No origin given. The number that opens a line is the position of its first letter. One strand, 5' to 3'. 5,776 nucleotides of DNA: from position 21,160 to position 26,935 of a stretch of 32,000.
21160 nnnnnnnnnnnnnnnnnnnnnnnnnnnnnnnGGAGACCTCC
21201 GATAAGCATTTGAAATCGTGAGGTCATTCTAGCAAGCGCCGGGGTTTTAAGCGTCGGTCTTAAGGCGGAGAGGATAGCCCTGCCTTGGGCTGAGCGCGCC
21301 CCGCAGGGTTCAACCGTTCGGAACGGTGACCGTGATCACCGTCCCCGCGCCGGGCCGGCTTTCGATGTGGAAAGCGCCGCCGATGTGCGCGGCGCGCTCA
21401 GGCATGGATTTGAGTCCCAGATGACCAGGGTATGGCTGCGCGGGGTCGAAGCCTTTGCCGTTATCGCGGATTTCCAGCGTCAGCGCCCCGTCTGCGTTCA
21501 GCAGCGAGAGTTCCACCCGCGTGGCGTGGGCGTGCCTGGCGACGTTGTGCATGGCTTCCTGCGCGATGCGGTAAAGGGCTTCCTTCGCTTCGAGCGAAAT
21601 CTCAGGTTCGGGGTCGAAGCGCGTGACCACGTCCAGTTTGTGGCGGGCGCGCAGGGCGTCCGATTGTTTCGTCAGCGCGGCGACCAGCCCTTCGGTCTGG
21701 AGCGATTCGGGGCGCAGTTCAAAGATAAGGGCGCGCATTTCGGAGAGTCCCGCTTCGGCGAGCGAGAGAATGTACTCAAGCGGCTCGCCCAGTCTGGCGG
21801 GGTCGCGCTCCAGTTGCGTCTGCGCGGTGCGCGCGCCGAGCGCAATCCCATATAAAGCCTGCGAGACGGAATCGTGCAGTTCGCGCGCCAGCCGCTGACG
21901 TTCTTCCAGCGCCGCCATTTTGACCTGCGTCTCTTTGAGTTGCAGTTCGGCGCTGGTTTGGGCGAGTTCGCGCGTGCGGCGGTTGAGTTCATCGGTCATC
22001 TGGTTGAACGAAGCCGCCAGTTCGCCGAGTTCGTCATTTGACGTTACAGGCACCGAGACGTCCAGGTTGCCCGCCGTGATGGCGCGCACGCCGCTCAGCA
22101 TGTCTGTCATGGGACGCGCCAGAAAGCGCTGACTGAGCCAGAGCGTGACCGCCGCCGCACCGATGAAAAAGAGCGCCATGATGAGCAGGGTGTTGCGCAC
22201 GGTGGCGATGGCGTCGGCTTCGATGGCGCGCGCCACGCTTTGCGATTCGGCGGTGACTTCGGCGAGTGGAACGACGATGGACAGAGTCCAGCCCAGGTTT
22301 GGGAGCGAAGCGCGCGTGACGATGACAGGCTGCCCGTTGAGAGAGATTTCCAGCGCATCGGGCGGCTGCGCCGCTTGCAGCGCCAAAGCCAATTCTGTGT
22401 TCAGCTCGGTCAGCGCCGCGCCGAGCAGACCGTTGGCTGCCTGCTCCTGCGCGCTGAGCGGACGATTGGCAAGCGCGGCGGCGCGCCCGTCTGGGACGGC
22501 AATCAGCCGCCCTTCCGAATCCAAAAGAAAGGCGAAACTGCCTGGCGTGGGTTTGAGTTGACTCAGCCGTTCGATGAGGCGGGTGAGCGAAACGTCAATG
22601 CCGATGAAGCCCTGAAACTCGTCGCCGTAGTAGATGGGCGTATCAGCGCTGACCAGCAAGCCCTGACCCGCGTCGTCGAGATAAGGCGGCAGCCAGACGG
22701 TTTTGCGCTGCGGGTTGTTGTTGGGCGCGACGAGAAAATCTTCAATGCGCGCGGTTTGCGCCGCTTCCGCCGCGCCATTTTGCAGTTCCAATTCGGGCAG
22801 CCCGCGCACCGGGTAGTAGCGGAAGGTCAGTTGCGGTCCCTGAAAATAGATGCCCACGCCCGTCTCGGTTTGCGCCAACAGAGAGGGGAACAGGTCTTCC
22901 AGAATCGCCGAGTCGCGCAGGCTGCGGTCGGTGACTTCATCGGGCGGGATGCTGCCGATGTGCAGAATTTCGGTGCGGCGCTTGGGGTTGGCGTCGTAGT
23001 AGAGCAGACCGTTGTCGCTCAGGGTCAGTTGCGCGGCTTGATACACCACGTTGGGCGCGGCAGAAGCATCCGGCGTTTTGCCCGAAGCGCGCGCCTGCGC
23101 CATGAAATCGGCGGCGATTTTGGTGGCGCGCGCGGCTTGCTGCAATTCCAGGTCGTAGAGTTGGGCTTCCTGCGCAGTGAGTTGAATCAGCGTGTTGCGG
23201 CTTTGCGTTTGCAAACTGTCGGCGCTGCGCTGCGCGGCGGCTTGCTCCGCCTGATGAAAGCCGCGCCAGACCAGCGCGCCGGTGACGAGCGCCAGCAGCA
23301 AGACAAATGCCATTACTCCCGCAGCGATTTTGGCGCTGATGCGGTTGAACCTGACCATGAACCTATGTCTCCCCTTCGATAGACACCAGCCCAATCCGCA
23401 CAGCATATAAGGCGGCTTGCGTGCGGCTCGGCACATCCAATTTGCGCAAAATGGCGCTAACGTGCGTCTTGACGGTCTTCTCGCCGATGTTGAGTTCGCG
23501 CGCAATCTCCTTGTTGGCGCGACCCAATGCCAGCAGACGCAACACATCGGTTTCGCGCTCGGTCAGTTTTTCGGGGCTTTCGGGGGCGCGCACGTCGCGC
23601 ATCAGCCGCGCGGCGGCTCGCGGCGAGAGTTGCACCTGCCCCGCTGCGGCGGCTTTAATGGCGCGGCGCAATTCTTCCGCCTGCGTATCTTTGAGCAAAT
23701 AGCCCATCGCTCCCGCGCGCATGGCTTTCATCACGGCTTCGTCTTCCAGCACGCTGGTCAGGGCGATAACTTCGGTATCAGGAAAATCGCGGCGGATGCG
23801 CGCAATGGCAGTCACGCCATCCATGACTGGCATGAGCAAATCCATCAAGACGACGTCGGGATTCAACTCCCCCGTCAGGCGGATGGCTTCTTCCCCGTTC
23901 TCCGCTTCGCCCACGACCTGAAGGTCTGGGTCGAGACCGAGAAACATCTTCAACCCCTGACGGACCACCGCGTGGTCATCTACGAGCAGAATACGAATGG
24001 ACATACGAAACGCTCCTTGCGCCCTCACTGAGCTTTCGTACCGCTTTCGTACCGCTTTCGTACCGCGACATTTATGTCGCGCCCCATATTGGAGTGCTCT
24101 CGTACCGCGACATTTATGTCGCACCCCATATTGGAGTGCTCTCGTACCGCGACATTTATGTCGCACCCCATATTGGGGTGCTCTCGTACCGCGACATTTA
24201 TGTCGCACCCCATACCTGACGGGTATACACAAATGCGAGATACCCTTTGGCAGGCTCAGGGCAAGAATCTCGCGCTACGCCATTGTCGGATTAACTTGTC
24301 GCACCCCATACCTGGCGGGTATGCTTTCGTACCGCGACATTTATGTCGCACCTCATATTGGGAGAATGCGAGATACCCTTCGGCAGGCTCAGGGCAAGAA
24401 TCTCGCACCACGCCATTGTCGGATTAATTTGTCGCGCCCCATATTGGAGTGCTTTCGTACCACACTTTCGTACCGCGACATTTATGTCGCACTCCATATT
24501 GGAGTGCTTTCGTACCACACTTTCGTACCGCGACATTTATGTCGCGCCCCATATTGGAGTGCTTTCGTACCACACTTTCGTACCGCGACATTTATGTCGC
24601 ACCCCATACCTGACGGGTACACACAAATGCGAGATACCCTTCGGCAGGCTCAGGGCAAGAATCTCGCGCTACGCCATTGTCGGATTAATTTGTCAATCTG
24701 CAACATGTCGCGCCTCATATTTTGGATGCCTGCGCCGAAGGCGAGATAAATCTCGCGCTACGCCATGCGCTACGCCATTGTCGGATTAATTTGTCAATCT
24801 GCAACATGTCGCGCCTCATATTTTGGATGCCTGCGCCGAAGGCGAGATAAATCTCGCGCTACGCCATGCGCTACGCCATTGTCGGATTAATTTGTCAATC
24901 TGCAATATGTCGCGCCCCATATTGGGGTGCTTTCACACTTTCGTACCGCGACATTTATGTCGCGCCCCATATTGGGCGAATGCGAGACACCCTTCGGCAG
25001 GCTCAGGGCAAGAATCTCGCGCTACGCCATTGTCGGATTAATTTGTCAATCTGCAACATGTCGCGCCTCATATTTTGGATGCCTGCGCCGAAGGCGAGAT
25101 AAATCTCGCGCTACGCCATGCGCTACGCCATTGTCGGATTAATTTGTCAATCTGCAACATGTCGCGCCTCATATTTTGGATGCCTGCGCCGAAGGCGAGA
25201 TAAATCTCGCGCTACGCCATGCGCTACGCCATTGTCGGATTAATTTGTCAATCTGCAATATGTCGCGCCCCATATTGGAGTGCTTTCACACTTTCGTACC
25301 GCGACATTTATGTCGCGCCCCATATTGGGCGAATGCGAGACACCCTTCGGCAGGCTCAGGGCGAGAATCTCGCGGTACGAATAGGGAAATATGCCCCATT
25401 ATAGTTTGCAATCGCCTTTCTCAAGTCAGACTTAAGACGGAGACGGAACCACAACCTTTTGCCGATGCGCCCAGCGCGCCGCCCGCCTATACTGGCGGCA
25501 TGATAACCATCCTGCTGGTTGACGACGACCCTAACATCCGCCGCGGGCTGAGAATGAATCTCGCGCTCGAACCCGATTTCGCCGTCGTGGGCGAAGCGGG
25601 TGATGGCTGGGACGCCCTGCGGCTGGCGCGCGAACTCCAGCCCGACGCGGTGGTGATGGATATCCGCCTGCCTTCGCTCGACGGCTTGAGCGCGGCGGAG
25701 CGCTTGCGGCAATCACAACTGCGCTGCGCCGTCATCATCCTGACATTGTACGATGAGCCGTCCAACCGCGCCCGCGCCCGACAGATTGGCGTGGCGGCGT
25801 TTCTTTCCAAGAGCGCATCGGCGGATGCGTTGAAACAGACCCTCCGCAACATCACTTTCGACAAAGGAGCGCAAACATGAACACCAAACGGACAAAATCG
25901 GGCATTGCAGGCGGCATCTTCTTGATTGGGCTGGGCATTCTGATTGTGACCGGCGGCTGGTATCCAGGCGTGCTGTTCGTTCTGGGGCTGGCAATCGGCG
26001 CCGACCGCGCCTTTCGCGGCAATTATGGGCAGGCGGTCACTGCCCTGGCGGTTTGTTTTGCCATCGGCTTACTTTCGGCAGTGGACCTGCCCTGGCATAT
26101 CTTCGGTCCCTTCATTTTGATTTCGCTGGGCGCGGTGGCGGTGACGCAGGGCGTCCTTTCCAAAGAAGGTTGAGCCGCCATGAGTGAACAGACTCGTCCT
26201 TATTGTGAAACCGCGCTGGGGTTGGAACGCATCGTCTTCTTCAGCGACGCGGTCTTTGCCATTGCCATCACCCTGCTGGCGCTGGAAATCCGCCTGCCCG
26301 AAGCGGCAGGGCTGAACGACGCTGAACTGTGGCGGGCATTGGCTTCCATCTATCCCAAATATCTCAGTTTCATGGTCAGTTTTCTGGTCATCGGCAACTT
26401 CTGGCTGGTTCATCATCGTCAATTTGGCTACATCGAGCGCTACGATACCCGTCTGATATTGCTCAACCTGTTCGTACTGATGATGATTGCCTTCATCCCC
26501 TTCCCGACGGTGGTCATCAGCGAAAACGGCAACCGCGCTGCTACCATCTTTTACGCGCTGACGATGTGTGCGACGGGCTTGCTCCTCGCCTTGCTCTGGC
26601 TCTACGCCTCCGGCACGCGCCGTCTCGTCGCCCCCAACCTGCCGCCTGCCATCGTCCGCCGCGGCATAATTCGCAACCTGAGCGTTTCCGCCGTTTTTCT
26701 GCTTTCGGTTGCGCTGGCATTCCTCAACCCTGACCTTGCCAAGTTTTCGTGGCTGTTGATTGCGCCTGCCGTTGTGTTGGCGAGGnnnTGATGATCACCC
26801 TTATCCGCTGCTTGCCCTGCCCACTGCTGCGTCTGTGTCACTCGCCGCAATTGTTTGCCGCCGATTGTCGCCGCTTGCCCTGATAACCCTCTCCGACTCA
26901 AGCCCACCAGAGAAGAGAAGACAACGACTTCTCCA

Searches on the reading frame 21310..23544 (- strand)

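Call 20: search_protein_families(library=pfam, proteins=[window:21310-23544:-])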
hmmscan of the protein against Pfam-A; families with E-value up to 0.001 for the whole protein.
window:21310-23544:- (744 aa): 5 families
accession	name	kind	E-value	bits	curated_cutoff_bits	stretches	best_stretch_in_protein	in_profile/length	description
PF07730.19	HisKA_3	-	4.2e-18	66.1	24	1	548-615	1-68/68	Histidine kinase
PF00672.30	HAMP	-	9.3e-15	55.1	25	1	473-521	4-52/53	HAMP domain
PF02518.31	HATPase_c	-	1.4e-11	45.3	26.4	1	655-742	4-108/111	Histidine kinase-, DNA gyrase B-, and HSP90-like ATPase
PF02743.24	dCache_1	-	1.4e-10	41.6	45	1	276-423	107-239/240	Cache domain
PF13581.12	HATPase_c_2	-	1.8e-06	28.4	27.4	1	647-705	22-85/127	Histidine kinase-like ATPase domain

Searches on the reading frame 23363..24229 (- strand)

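Call 21: search_protein_families(library=pfam, proteins=[window:23363-24229:-])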
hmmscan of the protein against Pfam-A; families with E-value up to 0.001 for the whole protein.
window:23363-24229:- (288 aa): 4 families
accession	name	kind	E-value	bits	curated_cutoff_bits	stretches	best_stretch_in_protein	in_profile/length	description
PF00072.30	Response_reg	-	4.6e-29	101.3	30.2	1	80-192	1-111/111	Response regulator receiver domain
PF00196.25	GerE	-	3.4e-21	75.1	23.5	1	221-276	2-57/57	Bacterial regulatory proteins, luxR family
PF08281.18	Sigma70_r4_2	-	2.5e-06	27.5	25.7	1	220-264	9-54/54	Sigma-70, region 4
PF04545.22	Sigma70_r4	-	7.5e-05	22.6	24.1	1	221-264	4-48/50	Sigma-70, region 4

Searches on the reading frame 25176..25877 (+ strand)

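Call 20: search_protein_families(library=pfam, proteins=[window:25176-25877:+])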
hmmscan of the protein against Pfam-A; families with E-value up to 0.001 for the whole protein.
window:25176-25877:+ (234 aa): 1 family
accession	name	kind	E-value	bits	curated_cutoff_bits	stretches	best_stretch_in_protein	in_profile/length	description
PF00072.30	Response_reg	-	9e-25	87.4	30.2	1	112-223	1-110/111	Response regulator receiver domain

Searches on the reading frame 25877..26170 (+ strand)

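Call 21: search_protein_families(library=pfam, proteins=[window:25877-26170:+])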
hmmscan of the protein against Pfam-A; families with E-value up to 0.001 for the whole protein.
window:25877-26170:+ (98 aa): 1 family
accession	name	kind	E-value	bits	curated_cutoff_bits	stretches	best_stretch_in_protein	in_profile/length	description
PF22570.1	LiaF-TM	-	0.00091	20.5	27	0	11-90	10-92/98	LiaF transmembrane domain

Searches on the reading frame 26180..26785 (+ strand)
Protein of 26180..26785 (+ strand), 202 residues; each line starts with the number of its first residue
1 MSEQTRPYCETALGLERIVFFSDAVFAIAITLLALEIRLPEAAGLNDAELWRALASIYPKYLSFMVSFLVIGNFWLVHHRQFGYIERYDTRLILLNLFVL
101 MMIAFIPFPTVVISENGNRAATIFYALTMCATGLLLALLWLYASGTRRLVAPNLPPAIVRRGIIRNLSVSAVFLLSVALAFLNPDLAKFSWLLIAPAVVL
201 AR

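Call 20: search_protein_families(library=pfam, proteins=[window:26180-26785:+])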
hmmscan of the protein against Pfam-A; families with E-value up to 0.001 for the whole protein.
window:26180-26785:+ (202 aa): 1 family
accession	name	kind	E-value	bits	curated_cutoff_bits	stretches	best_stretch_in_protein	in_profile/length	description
PF06736.16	TMEM175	-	1.8e-29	102.5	25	1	17-107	1-88/88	Endosomal/lysosomal potassium channel TMEM175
